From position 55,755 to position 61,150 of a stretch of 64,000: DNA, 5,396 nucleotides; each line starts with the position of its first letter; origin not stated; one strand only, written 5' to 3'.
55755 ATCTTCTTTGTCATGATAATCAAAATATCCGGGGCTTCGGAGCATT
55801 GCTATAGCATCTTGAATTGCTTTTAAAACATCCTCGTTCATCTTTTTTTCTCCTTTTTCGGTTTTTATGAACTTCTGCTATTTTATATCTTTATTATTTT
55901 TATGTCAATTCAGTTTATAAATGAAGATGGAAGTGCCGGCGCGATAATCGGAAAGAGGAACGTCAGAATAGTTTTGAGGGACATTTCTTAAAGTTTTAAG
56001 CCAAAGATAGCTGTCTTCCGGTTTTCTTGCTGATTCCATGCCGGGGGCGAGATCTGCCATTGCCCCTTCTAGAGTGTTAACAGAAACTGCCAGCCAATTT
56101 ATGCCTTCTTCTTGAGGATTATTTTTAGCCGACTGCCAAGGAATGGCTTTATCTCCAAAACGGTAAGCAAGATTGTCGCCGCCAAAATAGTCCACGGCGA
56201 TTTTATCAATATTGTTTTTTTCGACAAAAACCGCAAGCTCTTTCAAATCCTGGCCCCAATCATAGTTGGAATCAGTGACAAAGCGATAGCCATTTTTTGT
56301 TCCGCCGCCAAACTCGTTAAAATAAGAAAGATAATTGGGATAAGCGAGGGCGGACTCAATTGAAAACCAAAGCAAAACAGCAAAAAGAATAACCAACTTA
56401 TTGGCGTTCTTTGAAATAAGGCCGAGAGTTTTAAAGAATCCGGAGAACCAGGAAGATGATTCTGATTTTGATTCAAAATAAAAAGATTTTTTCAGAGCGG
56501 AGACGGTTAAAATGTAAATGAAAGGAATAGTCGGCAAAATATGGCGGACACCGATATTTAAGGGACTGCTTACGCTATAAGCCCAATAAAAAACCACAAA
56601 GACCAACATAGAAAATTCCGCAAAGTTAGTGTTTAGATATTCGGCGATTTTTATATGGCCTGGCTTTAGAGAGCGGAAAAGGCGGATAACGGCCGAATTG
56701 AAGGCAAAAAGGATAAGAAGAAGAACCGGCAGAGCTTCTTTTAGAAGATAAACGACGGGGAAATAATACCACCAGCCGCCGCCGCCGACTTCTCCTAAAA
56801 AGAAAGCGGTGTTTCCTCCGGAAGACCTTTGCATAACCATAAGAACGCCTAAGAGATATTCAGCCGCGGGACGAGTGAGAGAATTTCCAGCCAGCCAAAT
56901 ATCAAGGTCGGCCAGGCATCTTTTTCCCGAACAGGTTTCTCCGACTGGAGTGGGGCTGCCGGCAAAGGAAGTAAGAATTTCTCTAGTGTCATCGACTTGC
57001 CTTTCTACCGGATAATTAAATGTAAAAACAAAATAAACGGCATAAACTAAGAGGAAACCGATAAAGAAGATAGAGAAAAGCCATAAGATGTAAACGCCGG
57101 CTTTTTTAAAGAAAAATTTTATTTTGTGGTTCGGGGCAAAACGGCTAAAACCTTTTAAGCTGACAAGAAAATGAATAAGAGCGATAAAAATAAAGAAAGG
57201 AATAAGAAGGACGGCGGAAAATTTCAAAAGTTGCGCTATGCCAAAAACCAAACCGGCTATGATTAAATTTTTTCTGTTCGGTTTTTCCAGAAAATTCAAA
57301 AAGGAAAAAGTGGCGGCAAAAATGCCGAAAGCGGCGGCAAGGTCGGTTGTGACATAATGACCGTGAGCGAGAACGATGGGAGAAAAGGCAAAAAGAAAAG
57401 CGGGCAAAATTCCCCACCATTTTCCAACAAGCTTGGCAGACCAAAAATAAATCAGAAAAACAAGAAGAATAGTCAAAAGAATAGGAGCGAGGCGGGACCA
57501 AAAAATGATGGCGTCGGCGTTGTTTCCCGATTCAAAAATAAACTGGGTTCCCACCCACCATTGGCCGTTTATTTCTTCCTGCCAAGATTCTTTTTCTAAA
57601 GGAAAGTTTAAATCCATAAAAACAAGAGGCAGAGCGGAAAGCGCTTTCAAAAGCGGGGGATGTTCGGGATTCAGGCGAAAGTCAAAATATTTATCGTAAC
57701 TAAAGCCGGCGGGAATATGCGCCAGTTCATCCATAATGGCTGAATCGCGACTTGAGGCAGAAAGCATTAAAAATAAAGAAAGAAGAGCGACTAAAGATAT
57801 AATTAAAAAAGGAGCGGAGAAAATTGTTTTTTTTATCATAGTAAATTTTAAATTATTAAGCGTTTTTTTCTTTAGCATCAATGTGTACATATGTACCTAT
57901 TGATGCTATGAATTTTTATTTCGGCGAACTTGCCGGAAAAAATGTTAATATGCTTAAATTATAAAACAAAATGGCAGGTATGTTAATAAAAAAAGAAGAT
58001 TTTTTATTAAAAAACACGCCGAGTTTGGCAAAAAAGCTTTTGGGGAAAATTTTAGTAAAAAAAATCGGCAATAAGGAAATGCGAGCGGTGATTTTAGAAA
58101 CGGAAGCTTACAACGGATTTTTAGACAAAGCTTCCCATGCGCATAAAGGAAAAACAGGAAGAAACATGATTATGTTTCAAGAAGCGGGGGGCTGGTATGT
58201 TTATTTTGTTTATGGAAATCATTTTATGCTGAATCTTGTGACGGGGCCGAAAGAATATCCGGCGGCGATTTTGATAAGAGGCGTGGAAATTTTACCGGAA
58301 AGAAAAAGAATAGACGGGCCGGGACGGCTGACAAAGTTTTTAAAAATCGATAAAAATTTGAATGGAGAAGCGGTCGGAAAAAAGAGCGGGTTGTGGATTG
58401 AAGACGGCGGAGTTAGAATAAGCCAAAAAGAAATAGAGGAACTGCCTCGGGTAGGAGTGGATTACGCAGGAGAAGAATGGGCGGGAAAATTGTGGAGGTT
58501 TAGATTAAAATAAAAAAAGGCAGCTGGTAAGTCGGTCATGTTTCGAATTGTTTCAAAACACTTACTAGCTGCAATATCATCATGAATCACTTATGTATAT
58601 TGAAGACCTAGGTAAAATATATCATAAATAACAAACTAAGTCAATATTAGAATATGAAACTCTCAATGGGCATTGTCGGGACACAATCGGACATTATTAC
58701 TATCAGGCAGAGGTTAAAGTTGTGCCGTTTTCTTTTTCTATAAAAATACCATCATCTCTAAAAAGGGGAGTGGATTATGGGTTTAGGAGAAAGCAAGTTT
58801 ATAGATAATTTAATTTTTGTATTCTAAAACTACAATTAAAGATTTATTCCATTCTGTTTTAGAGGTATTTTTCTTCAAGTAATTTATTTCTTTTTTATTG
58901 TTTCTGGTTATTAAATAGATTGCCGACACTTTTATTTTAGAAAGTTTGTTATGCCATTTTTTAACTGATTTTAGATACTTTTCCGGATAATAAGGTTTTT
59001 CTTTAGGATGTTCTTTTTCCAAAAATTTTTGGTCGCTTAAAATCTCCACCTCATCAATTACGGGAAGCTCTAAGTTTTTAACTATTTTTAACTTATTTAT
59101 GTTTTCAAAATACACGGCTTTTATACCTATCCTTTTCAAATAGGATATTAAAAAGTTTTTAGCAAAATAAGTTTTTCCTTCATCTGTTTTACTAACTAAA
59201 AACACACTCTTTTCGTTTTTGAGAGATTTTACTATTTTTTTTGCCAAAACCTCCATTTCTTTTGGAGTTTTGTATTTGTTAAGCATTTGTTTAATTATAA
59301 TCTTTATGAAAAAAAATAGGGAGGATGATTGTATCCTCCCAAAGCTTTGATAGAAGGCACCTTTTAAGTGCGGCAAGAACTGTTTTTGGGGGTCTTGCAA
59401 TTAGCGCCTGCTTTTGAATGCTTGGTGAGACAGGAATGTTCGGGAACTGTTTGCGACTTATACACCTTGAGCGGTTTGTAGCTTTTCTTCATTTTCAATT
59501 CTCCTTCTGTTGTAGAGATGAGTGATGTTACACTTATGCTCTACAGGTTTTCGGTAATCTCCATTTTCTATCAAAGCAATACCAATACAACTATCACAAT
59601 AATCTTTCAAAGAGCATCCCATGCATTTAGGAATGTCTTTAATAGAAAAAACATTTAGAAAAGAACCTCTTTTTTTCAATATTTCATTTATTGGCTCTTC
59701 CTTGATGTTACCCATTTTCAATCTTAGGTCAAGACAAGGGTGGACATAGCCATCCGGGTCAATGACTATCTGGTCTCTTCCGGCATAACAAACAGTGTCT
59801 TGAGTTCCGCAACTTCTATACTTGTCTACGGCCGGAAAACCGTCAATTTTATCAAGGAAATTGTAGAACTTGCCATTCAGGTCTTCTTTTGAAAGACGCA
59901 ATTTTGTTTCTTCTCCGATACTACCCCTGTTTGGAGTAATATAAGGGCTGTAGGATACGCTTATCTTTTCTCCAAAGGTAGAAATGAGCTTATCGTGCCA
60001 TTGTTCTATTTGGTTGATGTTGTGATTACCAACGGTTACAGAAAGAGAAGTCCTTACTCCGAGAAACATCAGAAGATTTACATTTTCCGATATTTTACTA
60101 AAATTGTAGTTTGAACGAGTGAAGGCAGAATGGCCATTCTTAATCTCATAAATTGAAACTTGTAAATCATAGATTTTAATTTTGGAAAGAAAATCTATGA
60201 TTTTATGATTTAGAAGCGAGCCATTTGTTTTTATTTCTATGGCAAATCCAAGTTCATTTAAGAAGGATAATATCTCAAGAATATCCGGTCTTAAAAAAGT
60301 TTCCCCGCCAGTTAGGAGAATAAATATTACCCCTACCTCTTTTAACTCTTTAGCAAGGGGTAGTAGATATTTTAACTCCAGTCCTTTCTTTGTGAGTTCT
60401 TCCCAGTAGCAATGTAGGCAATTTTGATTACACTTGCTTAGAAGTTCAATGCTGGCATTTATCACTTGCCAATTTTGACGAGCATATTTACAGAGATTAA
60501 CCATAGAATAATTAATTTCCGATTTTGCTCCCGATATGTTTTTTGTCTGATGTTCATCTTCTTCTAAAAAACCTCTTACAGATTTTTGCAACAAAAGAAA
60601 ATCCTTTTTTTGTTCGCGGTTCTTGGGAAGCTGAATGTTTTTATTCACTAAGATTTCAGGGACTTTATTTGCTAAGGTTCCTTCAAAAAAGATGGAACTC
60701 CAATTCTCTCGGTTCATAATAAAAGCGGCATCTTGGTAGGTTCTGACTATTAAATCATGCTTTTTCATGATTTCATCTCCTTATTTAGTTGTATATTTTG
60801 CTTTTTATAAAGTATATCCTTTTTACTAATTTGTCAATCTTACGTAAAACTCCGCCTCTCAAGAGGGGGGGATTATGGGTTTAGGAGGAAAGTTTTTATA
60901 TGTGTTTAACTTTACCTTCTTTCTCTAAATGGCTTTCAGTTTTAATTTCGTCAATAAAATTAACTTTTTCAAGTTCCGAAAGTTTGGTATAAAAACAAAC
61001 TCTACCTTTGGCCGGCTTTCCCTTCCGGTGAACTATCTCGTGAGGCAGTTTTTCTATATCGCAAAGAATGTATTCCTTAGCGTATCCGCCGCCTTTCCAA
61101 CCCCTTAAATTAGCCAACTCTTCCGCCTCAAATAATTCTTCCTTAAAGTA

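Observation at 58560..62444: AT-rich island encoding an rSAM/SPASM enzyme with a possible RRE-like N-terminus, a degenerate P-loop protein and two unknown proteins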

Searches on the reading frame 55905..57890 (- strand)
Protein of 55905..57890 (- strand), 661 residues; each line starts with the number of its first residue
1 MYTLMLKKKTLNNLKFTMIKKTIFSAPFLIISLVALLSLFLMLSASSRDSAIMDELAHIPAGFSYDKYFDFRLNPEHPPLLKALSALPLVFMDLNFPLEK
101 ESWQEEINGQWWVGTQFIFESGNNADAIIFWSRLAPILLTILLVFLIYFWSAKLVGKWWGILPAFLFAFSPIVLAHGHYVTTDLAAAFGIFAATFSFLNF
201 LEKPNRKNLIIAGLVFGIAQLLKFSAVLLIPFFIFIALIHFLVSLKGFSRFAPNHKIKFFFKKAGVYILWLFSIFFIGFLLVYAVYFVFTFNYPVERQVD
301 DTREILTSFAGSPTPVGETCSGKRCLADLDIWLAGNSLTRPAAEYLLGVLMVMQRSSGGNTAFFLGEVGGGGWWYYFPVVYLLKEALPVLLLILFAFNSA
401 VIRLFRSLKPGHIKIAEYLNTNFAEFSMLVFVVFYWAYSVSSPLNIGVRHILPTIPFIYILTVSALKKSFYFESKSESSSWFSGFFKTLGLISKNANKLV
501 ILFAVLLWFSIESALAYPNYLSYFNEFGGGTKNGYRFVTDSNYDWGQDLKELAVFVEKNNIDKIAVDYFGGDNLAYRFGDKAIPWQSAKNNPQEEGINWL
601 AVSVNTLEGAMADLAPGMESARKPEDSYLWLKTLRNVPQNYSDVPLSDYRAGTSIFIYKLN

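Call 3: search_protein_families(library=pfam, proteins=[window:55905-57890:-], max_evalue=1)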
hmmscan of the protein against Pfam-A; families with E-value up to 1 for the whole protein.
window:55905-57890:- (661 aa): 1 family
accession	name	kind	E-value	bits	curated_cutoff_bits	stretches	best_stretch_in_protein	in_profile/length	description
PF13231.12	PMT_2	-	3.4e-12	47.3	26.1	1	133-240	25-132/160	Dolichyl-phosphate-mannose-protein mannosyltransferase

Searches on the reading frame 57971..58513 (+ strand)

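Call 3: search_protein_families(library=pfam, proteins=[window:57971-58513:+], max_evalue=1)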
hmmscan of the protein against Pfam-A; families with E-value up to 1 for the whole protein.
window:57971-58513:+ (180 aa): 1 family
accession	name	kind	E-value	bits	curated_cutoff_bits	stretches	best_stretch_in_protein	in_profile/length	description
PF02245.21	Pur_DNA_glyco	-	5.6e-48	163.1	27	1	11-179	2-177/181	Methylpurine-DNA glycosylase (MPG)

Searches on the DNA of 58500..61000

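Call 94: search_rna_families(source=window, start=58500, end=61000, threshold=evalue, max_evalue=1)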
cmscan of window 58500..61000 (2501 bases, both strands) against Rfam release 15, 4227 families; matches with E-value up to 1: 0.
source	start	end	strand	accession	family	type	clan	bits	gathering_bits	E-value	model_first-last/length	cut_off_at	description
